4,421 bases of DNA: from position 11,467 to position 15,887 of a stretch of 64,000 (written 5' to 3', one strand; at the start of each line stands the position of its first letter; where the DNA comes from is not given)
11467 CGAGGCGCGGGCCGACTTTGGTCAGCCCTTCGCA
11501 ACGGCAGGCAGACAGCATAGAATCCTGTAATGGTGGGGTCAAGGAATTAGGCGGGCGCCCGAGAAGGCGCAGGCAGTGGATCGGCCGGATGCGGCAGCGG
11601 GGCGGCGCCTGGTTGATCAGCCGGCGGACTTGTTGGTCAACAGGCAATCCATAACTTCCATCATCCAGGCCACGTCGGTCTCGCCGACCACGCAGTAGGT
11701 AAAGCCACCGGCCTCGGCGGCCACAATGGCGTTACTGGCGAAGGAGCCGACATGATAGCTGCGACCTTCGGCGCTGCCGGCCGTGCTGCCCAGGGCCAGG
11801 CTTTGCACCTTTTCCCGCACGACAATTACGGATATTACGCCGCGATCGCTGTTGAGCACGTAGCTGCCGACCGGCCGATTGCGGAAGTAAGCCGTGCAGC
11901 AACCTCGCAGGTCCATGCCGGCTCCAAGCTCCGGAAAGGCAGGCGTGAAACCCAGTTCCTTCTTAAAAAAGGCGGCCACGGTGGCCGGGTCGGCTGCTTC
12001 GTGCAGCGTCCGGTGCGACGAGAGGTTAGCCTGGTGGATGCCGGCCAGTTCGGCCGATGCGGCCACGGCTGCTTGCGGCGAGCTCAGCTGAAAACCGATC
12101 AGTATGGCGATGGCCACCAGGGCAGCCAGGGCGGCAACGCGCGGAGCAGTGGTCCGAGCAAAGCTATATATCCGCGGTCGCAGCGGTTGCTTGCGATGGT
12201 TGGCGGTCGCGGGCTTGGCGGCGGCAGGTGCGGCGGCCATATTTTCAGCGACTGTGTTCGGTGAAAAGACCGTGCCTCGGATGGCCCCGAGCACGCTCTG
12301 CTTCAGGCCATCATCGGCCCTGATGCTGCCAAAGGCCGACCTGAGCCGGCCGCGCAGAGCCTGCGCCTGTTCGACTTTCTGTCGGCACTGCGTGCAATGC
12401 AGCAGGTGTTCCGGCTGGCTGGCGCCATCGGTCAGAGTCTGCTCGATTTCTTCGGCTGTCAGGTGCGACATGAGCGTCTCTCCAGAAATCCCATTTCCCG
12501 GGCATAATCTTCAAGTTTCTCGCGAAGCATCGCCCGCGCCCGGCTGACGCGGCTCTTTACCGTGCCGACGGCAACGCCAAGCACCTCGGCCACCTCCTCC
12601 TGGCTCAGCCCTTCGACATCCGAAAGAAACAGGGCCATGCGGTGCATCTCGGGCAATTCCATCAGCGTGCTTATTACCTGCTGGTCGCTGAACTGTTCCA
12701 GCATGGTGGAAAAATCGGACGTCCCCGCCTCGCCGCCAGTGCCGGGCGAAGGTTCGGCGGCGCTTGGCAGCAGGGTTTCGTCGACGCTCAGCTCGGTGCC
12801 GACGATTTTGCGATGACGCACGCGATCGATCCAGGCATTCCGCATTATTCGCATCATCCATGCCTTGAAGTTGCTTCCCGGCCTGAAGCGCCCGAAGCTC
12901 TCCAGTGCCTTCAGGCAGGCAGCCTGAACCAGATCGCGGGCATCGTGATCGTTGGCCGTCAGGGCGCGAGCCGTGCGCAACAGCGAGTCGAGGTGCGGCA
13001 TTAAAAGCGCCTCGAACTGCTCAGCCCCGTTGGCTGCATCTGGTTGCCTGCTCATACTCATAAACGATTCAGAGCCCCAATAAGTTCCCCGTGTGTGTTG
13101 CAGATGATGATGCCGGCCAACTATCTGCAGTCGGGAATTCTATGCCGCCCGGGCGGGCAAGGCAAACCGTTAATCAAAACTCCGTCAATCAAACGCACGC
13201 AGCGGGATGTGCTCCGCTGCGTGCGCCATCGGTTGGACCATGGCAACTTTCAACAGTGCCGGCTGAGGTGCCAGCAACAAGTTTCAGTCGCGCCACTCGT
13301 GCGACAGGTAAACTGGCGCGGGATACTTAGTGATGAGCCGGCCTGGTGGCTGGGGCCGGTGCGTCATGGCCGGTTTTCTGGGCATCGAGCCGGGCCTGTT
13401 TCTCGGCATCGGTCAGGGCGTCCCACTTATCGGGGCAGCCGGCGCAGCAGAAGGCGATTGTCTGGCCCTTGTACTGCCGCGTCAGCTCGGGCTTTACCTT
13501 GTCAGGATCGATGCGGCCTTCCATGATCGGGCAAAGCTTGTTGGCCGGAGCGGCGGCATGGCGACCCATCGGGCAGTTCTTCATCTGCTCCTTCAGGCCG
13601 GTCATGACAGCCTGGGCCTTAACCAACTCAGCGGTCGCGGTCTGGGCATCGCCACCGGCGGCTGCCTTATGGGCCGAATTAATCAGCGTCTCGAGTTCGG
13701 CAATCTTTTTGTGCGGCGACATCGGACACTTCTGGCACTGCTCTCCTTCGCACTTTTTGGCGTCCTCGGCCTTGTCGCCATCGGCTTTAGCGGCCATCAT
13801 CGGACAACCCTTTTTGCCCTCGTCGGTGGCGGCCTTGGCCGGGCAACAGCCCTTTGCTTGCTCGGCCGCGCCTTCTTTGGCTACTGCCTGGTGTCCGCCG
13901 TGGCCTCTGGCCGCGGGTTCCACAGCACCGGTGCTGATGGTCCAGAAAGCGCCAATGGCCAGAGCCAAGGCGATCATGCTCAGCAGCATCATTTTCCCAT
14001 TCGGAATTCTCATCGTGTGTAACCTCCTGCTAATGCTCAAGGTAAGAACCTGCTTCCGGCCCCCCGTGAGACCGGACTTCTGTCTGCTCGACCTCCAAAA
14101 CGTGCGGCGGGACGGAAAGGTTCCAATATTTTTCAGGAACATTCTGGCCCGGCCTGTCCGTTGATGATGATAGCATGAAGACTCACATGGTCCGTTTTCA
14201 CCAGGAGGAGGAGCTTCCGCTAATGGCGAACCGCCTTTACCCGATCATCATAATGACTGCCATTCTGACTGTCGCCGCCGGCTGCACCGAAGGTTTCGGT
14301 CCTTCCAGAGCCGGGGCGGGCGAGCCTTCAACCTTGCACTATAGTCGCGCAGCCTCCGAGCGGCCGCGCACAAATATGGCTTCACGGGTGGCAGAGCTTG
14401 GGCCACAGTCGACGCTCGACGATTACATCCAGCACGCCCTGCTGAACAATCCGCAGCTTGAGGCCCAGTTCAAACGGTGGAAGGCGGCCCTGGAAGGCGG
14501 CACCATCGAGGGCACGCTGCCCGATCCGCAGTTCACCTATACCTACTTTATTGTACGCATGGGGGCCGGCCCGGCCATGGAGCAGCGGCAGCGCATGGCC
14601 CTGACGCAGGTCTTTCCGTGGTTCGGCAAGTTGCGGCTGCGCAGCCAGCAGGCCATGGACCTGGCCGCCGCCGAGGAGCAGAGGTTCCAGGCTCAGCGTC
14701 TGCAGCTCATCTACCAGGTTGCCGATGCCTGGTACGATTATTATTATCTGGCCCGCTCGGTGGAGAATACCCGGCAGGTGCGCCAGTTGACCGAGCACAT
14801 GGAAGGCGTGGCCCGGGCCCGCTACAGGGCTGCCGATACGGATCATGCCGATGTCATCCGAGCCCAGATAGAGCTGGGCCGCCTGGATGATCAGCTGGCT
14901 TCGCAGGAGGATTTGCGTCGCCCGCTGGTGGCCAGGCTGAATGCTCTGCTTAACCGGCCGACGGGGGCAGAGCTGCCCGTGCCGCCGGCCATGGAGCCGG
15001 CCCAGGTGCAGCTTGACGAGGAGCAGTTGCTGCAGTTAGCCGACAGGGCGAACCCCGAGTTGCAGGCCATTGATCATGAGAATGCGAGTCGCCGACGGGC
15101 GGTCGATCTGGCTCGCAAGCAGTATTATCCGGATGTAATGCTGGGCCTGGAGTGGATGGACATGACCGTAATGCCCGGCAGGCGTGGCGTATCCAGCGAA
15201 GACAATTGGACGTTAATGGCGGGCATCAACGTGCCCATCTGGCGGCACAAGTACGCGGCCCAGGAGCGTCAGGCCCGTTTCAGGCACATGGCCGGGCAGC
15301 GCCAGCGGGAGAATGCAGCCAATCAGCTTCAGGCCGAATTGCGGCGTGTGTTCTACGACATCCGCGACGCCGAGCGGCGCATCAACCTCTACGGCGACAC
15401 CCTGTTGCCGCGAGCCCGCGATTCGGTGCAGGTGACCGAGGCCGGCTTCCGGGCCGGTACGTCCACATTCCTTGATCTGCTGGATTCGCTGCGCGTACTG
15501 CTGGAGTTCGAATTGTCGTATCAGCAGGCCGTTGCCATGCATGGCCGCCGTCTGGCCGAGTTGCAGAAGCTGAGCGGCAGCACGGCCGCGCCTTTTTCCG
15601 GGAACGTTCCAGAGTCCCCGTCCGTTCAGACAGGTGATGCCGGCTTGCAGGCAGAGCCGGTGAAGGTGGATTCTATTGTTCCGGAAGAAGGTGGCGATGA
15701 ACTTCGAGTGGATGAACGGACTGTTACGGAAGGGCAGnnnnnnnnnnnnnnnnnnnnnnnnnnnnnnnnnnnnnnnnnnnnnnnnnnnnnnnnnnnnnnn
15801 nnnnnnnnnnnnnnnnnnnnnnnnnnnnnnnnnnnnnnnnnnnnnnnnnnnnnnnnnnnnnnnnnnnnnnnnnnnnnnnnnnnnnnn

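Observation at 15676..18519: Membrane fusion protein carrying two heavy-metal-binding domains and a fused DUF3347-like C-terminal domain (947 aa)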

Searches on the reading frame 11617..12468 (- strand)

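Call 7: search_protein_families(library=pfam, proteins=[window:11617-12468:-], max_evalue=0.001)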
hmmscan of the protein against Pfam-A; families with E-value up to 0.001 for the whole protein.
window:11617-12468:- (283 aa): 0 families

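Call 54: search_protein_families(library=pfam, proteins=[window:11617-12468:-], max_evalue=10)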
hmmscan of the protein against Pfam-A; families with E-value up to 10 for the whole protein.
window:11617-12468:- (283 aa): 1 family
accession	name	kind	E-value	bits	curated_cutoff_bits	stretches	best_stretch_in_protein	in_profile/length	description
PF07336.16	ABATE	-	8.8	7.4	24.4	1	19-119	46-123/130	Putative stress-induced transcription regulator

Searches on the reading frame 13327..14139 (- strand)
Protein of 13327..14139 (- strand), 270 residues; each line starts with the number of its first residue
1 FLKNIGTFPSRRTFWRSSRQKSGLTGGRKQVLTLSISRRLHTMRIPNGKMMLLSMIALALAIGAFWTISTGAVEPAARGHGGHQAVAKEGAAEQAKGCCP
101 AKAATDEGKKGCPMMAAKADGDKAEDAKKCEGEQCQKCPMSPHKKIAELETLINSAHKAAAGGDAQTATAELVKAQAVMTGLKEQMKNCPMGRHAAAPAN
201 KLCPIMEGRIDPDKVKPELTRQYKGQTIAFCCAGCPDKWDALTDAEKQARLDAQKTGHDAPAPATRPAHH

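Call 7: search_protein_families(library=pfam, proteins=[window:13327-14139:-], max_evalue=0.001)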
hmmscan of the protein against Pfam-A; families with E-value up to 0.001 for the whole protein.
window:13327-14139:- (270 aa): 0 families

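Call 54: search_protein_families(library=pfam, proteins=[window:13327-14139:-], max_evalue=10)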
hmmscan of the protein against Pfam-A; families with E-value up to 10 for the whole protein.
window:13327-14139:- (270 aa): 1 family
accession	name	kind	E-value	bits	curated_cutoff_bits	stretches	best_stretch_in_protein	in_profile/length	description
PF04945.19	YHS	-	0.086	13.3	30.3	1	218-239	15-36/47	YHS domain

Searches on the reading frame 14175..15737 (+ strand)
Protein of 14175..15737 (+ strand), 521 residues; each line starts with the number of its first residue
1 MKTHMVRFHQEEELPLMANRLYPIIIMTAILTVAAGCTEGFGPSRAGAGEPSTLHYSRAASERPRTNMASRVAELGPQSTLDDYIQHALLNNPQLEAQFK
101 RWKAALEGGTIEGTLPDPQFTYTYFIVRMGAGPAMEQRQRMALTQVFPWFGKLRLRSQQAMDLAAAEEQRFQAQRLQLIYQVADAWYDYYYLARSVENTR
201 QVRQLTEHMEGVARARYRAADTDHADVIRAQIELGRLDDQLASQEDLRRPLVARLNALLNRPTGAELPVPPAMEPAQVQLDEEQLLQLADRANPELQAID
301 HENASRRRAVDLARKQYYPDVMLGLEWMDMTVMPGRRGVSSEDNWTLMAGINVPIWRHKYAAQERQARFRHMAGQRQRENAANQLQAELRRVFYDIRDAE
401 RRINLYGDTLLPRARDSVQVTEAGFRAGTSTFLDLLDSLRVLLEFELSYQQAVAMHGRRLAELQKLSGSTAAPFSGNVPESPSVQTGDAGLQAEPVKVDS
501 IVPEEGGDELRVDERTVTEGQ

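Call 7: search_protein_families(library=pfam, proteins=[window:14175-15737:+], max_evalue=0.001)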
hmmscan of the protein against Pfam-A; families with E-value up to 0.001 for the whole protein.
window:14175-15737:+ (521 aa): 1 family
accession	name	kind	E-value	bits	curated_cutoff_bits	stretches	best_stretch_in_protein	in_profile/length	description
PF02321.23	OEP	-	1.4e-42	146.1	22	2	283-468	2-187/187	Outer membrane efflux protein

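Call 24: search_protein_families(library=ncbifam, proteins=[window:14175-15737:+], max_evalue=1e-10)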
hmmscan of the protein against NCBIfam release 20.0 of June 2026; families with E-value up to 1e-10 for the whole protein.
window:14175-15737:+ (521 aa): 2 families
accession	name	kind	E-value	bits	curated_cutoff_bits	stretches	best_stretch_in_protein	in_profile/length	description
TIGR01844.1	type_I_sec_TolC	subfamily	7.8e-20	71.2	225.15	1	78-444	2-374/414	TolC family outer membrane protein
TIGR01845.1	outer_NodT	subfamily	3.7e-12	45.8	210.05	1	82-454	60-444/460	efflux transporter outer membrane subunit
